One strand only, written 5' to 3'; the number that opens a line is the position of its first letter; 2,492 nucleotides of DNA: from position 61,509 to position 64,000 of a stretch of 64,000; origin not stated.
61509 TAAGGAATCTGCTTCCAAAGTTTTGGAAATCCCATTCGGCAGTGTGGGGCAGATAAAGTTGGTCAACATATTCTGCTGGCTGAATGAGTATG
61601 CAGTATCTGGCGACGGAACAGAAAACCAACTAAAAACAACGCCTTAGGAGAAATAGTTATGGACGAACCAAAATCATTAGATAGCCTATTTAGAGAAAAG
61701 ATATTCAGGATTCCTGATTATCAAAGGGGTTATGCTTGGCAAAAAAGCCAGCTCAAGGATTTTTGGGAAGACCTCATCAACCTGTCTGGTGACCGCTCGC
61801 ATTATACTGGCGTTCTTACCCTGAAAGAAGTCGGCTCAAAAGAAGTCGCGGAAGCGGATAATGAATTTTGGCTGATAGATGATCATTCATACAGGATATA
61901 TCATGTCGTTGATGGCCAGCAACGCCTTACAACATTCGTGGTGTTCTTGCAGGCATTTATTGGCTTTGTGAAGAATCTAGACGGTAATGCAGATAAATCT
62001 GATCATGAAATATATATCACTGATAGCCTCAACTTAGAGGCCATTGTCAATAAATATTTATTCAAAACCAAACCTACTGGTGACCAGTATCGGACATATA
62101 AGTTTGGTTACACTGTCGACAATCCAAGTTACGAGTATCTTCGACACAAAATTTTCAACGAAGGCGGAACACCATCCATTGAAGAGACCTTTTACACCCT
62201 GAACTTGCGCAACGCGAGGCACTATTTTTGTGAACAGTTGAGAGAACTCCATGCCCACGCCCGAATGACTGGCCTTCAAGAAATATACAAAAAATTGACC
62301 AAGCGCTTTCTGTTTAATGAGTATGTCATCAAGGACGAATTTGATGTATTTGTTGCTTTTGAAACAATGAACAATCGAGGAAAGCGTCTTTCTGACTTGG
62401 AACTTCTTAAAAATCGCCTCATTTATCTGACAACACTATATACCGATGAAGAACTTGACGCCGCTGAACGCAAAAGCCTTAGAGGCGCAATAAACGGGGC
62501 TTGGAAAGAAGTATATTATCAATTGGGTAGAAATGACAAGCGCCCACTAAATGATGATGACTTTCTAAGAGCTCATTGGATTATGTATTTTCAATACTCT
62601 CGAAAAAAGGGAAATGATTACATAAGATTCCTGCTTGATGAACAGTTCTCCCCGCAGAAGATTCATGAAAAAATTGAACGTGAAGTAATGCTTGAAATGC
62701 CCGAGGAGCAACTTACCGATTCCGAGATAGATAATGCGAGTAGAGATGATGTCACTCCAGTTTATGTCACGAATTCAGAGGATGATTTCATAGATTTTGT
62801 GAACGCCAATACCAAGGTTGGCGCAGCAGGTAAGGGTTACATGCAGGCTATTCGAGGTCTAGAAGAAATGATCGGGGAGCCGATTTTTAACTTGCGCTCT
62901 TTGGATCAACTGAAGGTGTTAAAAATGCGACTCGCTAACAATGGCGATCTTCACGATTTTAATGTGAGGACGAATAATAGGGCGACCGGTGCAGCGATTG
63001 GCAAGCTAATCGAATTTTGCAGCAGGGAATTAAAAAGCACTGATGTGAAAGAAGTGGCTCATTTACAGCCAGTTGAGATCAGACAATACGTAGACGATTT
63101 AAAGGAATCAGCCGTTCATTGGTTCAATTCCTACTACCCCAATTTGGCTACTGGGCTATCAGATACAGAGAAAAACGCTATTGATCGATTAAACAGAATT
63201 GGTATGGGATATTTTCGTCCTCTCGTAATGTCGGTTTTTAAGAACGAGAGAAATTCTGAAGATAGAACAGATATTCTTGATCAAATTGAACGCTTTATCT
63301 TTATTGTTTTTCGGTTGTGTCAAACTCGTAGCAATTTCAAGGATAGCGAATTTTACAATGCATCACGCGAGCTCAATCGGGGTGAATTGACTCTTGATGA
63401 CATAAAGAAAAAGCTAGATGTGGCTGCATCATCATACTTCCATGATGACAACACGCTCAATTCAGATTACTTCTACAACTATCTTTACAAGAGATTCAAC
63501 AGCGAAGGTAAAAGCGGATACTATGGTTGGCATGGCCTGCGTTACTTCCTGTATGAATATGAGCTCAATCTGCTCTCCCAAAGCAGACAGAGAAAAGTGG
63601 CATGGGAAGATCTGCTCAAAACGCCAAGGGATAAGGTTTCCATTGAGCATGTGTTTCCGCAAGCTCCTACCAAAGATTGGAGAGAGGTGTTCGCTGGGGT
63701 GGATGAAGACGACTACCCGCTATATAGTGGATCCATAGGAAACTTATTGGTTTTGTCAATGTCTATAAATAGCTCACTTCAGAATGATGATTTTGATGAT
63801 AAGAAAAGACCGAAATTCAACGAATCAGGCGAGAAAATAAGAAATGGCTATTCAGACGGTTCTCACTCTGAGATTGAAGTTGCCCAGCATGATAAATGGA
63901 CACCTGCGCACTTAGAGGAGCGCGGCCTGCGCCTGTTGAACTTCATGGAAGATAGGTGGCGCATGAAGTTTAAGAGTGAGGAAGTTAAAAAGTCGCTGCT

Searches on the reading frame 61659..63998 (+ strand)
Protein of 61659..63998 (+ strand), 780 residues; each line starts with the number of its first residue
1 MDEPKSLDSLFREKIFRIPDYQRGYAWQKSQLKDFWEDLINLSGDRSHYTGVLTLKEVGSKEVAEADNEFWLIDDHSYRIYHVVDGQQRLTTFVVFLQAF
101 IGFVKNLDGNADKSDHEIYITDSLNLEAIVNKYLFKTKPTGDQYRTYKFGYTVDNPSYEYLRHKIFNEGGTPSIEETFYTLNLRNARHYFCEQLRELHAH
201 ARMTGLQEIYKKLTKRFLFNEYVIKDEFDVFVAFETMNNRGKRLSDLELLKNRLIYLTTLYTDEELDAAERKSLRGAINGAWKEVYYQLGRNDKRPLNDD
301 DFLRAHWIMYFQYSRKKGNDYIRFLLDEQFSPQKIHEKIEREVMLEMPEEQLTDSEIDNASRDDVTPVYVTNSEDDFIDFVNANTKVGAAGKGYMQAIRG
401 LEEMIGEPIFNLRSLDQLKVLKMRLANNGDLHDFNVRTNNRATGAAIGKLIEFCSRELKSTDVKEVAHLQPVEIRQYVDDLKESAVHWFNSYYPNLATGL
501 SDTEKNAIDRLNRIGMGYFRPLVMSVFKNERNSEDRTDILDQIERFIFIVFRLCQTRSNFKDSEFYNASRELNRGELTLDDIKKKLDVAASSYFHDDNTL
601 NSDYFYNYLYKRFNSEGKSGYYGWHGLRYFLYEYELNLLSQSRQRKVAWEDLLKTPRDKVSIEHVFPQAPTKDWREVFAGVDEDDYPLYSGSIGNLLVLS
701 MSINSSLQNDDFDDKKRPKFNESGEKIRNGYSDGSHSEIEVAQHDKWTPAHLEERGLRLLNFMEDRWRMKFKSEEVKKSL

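Call 7: search_protein_families(library=pfam, proteins=[window:61659-63998:+], max_evalue=0.01)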
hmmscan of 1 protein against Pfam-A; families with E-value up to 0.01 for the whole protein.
window:61659-63998:+ (780 aa): 2 families
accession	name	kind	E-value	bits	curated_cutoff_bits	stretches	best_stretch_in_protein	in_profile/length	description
PF03235.19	GmrSD_N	-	5.7e-32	111.9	33.2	1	10-254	4-198/199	GmrSD restriction endonuclease, N-terminal domain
PF07510.16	GmrSD_C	-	8.9e-16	58.5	23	1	615-760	11-136/138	GmrSD restriction endonucleases, C-terminal domain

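Call 8: search_protein_families(library=padloc, proteins=[window:61659-63998:+], max_evalue=0.01)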
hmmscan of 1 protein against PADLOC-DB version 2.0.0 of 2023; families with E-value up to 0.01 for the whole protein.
window:61659-63998:+ (780 aa): 30 families (the best 25 are shown)
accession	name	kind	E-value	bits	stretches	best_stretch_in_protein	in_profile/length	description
PDLC04154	HEC-06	-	1.6e-49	167.1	2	10-317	17-291/569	-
PDLC04157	HEC-06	-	4.8e-44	148.9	2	5-256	12-235/558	-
PDLC04155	HEC-06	-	1.1e-41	141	2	6-310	11-275/562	-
PDLC02687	Orf5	-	5.7e-38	129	2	12-315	14-283/543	Orf5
PDLC02695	Orf5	-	3e-35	119.7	2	6-270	9-268/601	Orf5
PDLC02693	Orf5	-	6.5e-31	105.9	2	11-255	4-212/543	Orf5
PDLC02700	Orf5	-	4.5e-26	89.7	2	9-255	5-224/555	Orf5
PDLC02701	Orf5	-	4.7e-26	89.4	2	5-339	8-321/596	Orf5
PDLC02686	Orf5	-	2.1e-23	80.7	2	13-255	18-238/566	Orf5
PDLC02691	Orf5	-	9.1e-23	78.6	2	4-258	7-253/579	Orf5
PDLC02692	Orf5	-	3e-20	70.4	2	15-255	7-214/558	Orf5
PDLC02698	Orf5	-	1.4e-17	61.7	1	6-263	9-257/573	Orf5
PDLC02786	SspE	-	2.5e-15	53.9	1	13-127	21-132/766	SspE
PDLC02783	SspE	-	6.4e-14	49.1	2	15-97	24-108/793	SspE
PDLC02792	SspE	-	2.3e-13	47.4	2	4-111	10-121/771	SspE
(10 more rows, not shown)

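Call 9: search_protein_families(library=ncbifam, proteins=[window:61659-63998:+], max_evalue=0.01)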
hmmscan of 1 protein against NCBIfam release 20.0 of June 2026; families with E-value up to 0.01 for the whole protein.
window:61659-63998:+ (780 aa): 0 families

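Call 13: find_homologous_proteins(query=window:61659-63998:+, max_evalue=1e-10)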
Query window:61659-63998:+ (780 aa): 6846 proteins with E <= 1e-10 among 8000 candidates; the best 120 are listed.
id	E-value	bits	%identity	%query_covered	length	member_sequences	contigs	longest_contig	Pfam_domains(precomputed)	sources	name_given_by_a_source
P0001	0.0e+0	1783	100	100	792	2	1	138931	PF07510.17,PF03235.20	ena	-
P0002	0.0e+0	1473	83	100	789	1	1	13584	PF07510.17,PF03235.20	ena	-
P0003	0.0e+0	1469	84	100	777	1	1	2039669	PF07510.17,PF03235.20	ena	-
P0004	0.0e+0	1433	80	100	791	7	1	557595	PF07510.17,PF03235.20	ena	-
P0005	0.0e+0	1431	79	100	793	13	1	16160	PF07510.17,PF03235.20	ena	-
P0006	0.0e+0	1405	78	100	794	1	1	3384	PF07510.17,PF03235.20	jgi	jgi:uncharacterized protein with ParB-like and HNH nuclease domain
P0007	0.0e+0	1391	78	100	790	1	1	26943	PF07510.17,PF03235.20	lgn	-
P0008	0.0e+0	1370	76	100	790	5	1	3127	PF07510.17,PF03235.20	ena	-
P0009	0.0e+0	1324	75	100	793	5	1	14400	PF07510.17,PF03235.20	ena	-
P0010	0.0e+0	1257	88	47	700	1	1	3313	PF07510.17,PF03235.20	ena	-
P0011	0.0e+0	1253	87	47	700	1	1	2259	PF07510.17,PF03235.20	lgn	-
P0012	0.0e+0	1249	88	47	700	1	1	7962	PF07510.17,PF03235.20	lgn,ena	-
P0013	0.0e+0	1246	87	47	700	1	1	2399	PF07510.17,PF03235.20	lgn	-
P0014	0.0e+0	1245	87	47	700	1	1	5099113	PF07510.17,PF03235.20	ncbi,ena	-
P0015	0.0e+0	1240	87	47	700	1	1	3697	PF07510.17,PF03235.20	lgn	-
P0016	0.0e+0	1240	87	47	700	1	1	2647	PF07510.17,PF03235.20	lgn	-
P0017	0.0e+0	1236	88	46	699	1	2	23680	PF07510.17,PF03235.20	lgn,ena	-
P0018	0.0e+0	1222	87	46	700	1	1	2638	PF07510.17,PF03235.20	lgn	-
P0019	0.0e+0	1217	70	100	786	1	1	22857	PF07510.17,PF03235.20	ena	-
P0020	0.0e+0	1214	85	46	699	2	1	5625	PF07510.17,PF03235.20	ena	-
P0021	0.0e+0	1206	84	47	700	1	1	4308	PF07510.17,PF03235.20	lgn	-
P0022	0.0e+0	1203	87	46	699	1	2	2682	PF07510.17,PF03235.20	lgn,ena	-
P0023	0.0e+0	1201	66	59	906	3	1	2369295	PF07510.17,PF03235.20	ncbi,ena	-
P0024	0.0e+0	1192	80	47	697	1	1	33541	PF07510.17,PF03235.20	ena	-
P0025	0.0e+0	1191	81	47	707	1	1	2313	PF07510.17,PF03235.20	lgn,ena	-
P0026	0.0e+0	1188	81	47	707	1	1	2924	PF07510.17,PF03235.20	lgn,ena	-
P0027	0.0e+0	1188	81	47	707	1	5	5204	PF07510.17,PF03235.20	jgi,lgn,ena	-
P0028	0.0e+0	1188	81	47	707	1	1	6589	PF07510.17,PF03235.20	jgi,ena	-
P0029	0.0e+0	1187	81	47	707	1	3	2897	PF07510.17,PF03235.20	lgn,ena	-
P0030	0.0e+0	1187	68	100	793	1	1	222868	PF07510.17,PF03235.20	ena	-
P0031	0.0e+0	1181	80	47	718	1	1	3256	PF07510.17,PF03235.20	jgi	jgi:uncharacterized protein with ParB-like and HNH nuclease domain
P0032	0.0e+0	1179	80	47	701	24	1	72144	PF07510.17,PF03235.20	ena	-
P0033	0.0e+0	1178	80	47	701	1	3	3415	PF07510.17,PF03235.20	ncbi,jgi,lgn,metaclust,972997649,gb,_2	metaclust:\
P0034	0.0e+0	1176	80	47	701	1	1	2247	PF07510.17,PF03235.20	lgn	-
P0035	0.0e+0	1175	80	47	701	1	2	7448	PF07510.17,PF03235.20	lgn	-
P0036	0.0e+0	1175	80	47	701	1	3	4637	PF07510.17,PF03235.20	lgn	-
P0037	0.0e+0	1175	80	47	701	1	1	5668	PF07510.17,PF03235.20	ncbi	-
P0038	0.0e+0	1173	80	47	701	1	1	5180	PF07510.17,PF03235.20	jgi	-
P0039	0.0e+0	1173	80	47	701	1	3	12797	PF07510.17,PF03235.20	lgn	-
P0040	0.0e+0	1170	80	47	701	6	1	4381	PF07510.17,PF03235.20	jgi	-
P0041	0.0e+0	1168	68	100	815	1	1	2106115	PF07510.17,PF03235.20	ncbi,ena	-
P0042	0.0e+0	1167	63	100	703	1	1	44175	PF07510.17,PF03235.20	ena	-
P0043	0.0e+0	1167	80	47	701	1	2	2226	PF07510.17,PF03235.20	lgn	-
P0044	0.0e+0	1165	79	47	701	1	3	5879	PF07510.17,PF03235.20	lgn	-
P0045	0.0e+0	1159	80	47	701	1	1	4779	PF07510.17,PF03235.20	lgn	-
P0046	0.0e+0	1159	80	47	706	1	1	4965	PF07510.17,PF03235.20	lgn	-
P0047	0.0e+0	1158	68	100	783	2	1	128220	PF07510.17,PF03235.20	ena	-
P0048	0.0e+0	1155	79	46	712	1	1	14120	PF07510.17,PF03235.20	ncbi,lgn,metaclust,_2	metaclust:\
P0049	0.0e+0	1154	81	50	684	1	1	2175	PF07510.17,PF03235.20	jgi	jgi:uncharacterized protein with ParB-like and HNH nuclease domain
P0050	0.0e+0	1154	66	100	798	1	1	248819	PF07510.17,PF03235.20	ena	-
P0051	0.0e+0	1153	82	46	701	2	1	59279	PF07510.17,PF03235.20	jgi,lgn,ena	-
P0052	0.0e+0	1153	80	47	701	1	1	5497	PF07510.17,PF03235.20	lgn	-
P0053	0.0e+0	1153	82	47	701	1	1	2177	PF07510.17,PF03235.20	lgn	-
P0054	0.0e+0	1153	77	47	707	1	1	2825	PF07510.17,PF03235.20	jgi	-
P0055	0.0e+0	1149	79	47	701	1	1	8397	PF07510.17,PF03235.20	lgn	-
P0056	0.0e+0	1147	75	50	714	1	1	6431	PF07510.17,PF03235.20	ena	-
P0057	0.0e+0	1145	79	46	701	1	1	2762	PF07510.17,PF03235.20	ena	-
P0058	0.0e+0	1143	80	46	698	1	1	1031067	PF07510.17,PF03235.20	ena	-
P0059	0.0e+0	1140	80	46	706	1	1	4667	PF07510.17,PF03235.20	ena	-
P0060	0.0e+0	1139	65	100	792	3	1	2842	PF07510.17,PF03235.20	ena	-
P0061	0.0e+0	1138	80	45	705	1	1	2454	PF07510.17,PF03235.20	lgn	-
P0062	0.0e+0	1132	79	47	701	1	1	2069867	PF07510.17,PF03235.20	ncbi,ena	-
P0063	0.0e+0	1124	79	46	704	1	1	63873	PF07510.17,PF03235.20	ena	-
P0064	0.0e+0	1124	80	45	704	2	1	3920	PF07510.17,PF03235.20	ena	-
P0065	0.0e+0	1121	78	46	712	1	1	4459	PF07510.17,PF03235.20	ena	-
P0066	0.0e+0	1121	72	52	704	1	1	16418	PF07510.17,PF03235.20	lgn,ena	-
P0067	0.0e+0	1119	79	47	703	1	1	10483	PF07510.17,PF03235.20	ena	-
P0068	0.0e+0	1116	78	47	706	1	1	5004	PF07510.17,PF03235.20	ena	-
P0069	0.0e+0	1116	80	46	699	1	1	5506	PF07510.17,PF03235.20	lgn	-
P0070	0.0e+0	1114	77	47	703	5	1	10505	PF07510.17,PF03235.20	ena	-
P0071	0.0e+0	1112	78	46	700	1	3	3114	PF07510.17,PF03235.20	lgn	-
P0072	0.0e+0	1110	75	46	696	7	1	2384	PF07510.17,PF03235.20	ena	-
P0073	0.0e+0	1106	77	46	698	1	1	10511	PF07510.17,PF03235.20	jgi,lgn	jgi:uncharacterized protein with ParB-like and HNH nuclease domain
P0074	0.0e+0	1105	66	100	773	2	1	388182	PF07510.17,PF03235.20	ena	-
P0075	0.0e+0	1101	76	46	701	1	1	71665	PF07510.17,PF03235.20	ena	-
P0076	0.0e+0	1096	79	45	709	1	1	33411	PF07510.17,PF03235.20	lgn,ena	-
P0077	0.0e+0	1095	77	46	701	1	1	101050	PF07510.17,PF03235.20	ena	-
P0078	0.0e+0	1095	77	47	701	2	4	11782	PF07510.17,PF03235.20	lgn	-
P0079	0.0e+0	1094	78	47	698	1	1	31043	PF07510.17,PF03235.20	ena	-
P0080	0.0e+0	1091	65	100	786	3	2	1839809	PF07510.17,PF03235.20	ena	-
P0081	0.0e+0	1090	73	47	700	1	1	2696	PF07510.17,PF03235.20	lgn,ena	-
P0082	0.0e+0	1088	76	46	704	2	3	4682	PF07510.17,PF03235.20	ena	-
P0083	0.0e+0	1086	76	47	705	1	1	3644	PF07510.17,PF03235.20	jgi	jgi:uncharacterized protein with ParB-like and HNH nuclease domain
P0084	0.0e+0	1083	76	47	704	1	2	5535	PF07510.17,PF03235.20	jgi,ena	-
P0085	0.0e+0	1081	75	47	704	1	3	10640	PF07510.17,PF03235.20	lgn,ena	-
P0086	0.0e+0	1076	75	47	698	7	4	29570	PF07510.17,PF03235.20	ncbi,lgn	-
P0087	0.0e+0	1076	75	47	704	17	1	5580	PF07510.17,PF03235.20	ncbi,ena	-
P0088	0.0e+0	1072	76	47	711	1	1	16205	PF07510.17,PF03235.20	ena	-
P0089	0.0e+0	1072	73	47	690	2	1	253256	PF07510.17,PF03235.20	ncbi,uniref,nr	ncbi:hypothetical protein AWQ21_15030 (plasmid) [Picosynechococcus sp. PCC 7003]|uniref:GmrSD restri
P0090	0.0e+0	1068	75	46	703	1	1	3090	PF07510.17,PF03235.20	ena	-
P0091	0.0e+0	1065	72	49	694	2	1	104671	PF07510.17,PF03235.20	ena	-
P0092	0.0e+0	1065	74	47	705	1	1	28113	PF07510.17,PF03235.20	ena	-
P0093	0.0e+0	1064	79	45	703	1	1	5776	PF07510.17,PF03235.20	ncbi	-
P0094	0.0e+0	1064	75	46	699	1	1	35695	PF07510.17,PF03235.20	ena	-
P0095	0.0e+0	1064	79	47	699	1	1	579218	PF07510.17,PF03235.20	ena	-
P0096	0.0e+0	1062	76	46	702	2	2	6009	PF07510.17,PF03235.20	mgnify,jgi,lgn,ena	mgnify:CR=1 FL=1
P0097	0.0e+0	1061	77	47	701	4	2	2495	PF07510.17,PF03235.20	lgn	-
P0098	0.0e+0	1061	74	47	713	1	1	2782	PF07510.17,PF03235.20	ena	-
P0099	0.0e+0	1052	75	46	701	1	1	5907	PF07510.17,PF03235.20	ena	-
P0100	0.0e+0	1049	72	49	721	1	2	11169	PF07510.17,PF03235.20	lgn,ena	-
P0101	0.0e+0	1047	74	46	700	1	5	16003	PF07510.17,PF03235.20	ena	-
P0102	0.0e+0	1047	74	47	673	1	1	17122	PF07510.17,PF03235.20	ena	-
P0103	0.0e+0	1043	73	41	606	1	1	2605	PF07510.17,PF03235.20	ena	-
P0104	0.0e+0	1039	74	45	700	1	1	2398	PF07510.17,PF03235.20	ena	-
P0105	0.0e+0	1031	74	47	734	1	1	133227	PF07510.17,PF03235.20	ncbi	-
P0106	0.0e+0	1029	68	50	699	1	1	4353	PF07510.17,PF03235.20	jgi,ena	-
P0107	0.0e+0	1028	72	47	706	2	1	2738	PF07510.17,PF03235.20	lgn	-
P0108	0.0e+0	1026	75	45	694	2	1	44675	PF07510.17,PF03235.20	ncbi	-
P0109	0.0e+0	1025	73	47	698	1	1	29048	PF07510.17,PF03235.20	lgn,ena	-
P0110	0.0e+0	1023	71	47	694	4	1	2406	PF07510.17,PF03235.20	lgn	-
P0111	0.0e+0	1023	74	45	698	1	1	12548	PF07510.17,PF03235.20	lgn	-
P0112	0.0e+0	1020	73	47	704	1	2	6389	PF07510.17,PF03235.20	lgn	-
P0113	0.0e+0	1019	73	48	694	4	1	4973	PF07510.17,PF03235.20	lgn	-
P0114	0.0e+0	1019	69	48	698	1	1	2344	PF07510.17,PF03235.20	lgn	-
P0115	0.0e+0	1018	70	49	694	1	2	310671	PF07510.17,PF03235.20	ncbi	ncbi:MAG: DUF262 domain-containing protein [Syntrophales bacterium]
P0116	0.0e+0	1016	69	49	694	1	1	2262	PF07510.17,PF03235.20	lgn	-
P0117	0.0e+0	1013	73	46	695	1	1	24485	PF07510.17,PF03235.20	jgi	jgi:uncharacterized protein with ParB-like and HNH nuclease domain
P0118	0.0e+0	1012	70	49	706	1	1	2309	PF07510.17,PF03235.20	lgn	-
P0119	1.6e-298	1011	64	54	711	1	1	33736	PF07510.17,PF03235.20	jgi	jgi:uncharacterized protein with ParB-like and HNH nuclease domain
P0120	2.4e-298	1010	69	49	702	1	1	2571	PF07510.17,PF03235.20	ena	-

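Call 14: find_encoding_contigs(protein=P0001, flank=10000, max_places=6)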
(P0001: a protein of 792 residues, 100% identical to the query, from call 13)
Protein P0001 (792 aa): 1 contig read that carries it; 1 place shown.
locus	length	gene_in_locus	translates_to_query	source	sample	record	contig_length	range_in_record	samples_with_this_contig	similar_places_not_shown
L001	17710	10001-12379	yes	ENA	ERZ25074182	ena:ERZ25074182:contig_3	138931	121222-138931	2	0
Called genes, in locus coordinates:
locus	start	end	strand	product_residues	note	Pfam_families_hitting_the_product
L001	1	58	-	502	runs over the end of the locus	PF06253:MTTB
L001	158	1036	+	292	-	PF00126:HTH_1, PF03466:LysR_substrate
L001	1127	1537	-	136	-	-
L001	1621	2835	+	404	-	PF02771:Acyl-CoA_dh_N, PF02770:Acyl-CoA_dh_M, PF00441:Acyl-CoA_dh_1, PF08028:Acyl-CoA_dh_2 (weak)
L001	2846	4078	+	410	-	PF04422:FrhB_FdhB_N, PF04432:FrhB_FdhB_C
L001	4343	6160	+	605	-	PF02771:Acyl-CoA_dh_N, PF02770:Acyl-CoA_dh_M, PF00441:Acyl-CoA_dh_1, PF08028:Acyl-CoA_dh_2 (weak), PF22924:ACOX_C_alpha1 (weak), PF12806:Acyl-CoA_dh_C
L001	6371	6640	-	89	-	PF01609:DDE_Tnp_1 (weak)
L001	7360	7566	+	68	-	PF13358:DDE_3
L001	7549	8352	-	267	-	PF13701:DDE_Tnp_1_4 (faint), PF13808:DDE_Tnp_1_assoc, PF01609:DDE_Tnp_1 (weak)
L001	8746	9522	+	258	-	PF08032:SpoU_sub_bind, PF00588:SpoU_methylase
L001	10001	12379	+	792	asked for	PF03235:GmrSD_N, PF07510:GmrSD_C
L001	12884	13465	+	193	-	-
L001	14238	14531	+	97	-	PF04977:DivIC (weak)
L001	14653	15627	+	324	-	PF00676:E1_dh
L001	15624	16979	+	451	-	PF00364:Biotin_lipoyl, PF25997:BSH_YhbJ, PF02779:Transket_pyr, PF02780:Transketolase_C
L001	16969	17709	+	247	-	?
